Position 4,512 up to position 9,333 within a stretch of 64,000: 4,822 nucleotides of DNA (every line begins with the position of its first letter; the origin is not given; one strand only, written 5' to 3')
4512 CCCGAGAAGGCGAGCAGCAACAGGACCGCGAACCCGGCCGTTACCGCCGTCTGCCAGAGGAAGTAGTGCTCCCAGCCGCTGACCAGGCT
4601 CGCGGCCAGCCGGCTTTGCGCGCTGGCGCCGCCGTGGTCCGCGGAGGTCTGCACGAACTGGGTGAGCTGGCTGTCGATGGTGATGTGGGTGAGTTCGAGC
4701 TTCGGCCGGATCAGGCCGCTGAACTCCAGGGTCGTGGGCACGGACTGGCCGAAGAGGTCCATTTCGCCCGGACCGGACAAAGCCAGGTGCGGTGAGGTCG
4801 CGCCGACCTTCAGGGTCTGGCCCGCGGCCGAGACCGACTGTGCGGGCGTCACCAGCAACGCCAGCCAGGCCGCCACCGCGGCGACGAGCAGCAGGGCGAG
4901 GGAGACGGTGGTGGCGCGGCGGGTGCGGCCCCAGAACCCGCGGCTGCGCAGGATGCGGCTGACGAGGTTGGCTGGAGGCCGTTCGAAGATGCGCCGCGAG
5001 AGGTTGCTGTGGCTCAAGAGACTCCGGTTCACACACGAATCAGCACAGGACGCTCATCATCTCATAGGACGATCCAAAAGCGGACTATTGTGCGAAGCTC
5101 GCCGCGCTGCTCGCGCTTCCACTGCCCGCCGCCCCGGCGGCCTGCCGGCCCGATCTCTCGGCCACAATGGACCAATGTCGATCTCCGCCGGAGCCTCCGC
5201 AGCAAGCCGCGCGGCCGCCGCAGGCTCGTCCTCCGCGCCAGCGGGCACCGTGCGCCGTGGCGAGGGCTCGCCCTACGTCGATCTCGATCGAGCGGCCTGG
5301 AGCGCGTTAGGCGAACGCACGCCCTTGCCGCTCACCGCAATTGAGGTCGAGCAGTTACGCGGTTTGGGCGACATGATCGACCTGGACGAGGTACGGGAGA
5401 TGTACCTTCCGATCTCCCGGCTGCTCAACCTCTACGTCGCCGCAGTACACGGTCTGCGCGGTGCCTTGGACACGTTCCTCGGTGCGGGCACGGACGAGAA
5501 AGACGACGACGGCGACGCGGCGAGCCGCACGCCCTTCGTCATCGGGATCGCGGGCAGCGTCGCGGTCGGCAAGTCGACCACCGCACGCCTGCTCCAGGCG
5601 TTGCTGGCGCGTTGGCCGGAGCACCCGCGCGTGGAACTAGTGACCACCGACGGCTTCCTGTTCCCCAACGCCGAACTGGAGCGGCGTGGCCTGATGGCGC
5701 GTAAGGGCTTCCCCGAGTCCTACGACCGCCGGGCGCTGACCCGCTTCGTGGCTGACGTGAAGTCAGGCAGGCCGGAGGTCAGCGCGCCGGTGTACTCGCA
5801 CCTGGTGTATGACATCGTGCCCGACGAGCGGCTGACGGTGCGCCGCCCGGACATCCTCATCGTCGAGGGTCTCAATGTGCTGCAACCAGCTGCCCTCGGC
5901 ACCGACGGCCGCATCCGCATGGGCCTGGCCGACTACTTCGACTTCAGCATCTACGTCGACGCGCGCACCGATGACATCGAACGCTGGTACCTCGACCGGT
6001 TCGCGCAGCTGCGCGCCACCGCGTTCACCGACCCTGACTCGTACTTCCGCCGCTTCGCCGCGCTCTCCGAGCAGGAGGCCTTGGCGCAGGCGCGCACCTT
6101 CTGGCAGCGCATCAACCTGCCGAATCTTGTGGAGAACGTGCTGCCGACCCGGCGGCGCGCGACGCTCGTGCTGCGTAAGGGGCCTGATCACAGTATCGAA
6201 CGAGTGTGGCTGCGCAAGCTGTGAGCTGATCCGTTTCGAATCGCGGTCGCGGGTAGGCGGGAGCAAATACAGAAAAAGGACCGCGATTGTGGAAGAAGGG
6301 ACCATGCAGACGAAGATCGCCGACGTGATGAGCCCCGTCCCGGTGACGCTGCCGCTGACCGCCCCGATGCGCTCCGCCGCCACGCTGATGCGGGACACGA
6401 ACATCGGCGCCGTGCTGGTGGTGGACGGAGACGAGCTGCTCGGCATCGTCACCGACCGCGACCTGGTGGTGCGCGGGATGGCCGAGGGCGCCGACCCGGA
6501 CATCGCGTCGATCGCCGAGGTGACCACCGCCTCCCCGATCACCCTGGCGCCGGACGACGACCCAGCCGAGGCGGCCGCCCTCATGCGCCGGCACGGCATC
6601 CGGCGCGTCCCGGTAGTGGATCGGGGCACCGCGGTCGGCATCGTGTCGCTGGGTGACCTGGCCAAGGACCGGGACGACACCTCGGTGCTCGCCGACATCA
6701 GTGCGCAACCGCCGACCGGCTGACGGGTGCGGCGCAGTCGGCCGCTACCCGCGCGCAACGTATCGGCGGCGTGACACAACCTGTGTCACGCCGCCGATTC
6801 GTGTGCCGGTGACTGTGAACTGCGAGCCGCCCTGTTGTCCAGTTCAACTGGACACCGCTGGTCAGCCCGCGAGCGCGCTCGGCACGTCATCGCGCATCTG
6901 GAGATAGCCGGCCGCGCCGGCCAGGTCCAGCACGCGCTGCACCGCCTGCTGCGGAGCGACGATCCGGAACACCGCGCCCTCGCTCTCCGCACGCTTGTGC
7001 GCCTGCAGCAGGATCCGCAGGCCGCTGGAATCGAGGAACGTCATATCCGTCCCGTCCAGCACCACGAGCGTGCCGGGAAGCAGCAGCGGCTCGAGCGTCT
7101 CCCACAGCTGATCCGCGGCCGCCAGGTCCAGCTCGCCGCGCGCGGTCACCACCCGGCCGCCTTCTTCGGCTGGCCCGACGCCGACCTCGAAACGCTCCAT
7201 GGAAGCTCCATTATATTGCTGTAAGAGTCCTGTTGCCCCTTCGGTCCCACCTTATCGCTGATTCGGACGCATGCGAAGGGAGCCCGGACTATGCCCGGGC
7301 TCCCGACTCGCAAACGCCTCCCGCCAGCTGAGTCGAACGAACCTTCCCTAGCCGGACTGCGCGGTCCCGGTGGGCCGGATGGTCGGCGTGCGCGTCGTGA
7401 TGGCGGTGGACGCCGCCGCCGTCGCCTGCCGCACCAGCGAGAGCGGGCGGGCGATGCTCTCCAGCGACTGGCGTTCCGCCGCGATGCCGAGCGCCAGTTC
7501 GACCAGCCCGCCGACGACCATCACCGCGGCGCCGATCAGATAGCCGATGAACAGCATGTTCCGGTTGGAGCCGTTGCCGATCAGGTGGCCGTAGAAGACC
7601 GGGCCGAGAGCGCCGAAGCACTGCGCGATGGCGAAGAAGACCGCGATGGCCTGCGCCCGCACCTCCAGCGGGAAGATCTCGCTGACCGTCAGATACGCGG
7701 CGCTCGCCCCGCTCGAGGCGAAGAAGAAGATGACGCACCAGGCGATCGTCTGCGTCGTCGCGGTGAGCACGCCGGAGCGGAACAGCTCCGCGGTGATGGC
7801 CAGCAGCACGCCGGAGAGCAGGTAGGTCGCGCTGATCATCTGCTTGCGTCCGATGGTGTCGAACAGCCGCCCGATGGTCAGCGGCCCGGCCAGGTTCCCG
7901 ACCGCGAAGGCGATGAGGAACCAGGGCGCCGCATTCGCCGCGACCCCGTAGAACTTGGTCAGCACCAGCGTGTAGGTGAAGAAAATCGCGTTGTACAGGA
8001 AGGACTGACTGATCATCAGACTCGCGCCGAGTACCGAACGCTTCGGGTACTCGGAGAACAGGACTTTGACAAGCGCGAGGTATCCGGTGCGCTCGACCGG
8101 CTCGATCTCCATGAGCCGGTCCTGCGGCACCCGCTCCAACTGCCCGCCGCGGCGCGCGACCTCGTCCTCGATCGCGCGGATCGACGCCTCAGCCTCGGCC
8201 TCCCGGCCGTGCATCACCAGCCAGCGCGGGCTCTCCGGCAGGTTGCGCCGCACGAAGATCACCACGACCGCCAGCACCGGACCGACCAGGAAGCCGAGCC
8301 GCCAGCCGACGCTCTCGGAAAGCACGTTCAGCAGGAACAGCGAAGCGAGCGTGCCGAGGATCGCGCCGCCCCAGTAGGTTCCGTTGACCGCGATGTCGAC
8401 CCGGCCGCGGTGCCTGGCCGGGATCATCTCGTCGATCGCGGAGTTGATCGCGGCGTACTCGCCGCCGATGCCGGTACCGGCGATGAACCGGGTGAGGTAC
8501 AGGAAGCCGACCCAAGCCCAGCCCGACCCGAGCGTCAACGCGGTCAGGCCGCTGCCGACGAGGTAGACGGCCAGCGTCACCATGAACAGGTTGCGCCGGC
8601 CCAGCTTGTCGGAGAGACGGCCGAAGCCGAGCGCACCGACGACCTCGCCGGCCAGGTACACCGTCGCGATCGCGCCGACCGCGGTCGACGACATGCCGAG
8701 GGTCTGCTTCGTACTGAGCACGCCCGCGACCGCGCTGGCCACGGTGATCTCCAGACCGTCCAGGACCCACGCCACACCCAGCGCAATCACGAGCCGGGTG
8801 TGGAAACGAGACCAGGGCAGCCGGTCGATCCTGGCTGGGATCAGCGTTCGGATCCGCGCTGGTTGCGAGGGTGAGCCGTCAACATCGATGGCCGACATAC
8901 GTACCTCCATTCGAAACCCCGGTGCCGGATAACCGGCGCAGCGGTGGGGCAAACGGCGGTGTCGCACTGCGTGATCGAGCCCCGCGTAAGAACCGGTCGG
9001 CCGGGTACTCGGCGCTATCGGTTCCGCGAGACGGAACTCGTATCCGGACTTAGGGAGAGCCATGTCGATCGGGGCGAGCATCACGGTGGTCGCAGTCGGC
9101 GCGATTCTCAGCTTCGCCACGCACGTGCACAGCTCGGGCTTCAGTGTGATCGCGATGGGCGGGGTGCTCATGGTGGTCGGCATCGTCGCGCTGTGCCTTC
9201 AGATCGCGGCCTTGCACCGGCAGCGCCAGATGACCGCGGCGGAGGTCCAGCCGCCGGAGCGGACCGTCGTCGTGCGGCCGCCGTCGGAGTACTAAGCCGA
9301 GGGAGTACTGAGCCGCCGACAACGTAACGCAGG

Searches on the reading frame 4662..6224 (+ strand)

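Call 47: search_protein_families(library=pfam, proteins=[window:4662-6224:+], max_evalue=0.001)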
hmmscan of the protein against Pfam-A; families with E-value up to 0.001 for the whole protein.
window:4662-6224:+ (520 aa): 1 family
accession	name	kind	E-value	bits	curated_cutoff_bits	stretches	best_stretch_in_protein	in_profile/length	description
PF00485.24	PRK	-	1.3e-09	38.6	22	1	293-437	1-140/196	Phosphoribulokinase / Uridine kinase family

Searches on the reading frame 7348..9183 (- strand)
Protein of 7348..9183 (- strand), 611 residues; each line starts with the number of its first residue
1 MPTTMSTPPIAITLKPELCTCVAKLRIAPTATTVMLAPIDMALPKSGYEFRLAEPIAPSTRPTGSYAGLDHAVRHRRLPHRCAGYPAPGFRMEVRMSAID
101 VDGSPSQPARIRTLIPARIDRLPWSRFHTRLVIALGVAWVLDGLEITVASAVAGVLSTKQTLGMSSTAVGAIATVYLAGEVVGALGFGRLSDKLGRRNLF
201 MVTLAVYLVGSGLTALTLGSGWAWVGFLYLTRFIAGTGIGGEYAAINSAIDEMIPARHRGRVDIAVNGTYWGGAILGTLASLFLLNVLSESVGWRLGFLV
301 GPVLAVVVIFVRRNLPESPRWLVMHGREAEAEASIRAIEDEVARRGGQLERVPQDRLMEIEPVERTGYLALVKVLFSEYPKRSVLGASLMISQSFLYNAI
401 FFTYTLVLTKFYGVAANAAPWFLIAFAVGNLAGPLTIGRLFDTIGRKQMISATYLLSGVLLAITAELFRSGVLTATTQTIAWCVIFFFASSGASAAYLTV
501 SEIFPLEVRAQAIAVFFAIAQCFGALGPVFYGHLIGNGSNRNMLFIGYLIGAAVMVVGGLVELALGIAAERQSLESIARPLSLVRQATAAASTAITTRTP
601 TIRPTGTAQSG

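Call 47: search_protein_families(library=pfam, proteins=[window:7348-9183:-], max_evalue=0.001)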
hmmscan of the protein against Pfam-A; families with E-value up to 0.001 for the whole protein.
window:7348-9183:- (611 aa): 3 families
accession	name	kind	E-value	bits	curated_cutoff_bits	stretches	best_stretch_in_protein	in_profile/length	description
PF00083.30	Sugar_tr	-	4.3e-46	158.2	22.3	1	155-577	34-448/452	Sugar (and other) transporter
PF07690.21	MFS_1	-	2.6e-33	115.9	33.4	2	147-321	13-180/347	Major Facilitator Superfamily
PF06609.19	TRI12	-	2.8e-05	23.2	23.2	1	95-211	6-122/599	Fungal trichothecene efflux pump (TRI12)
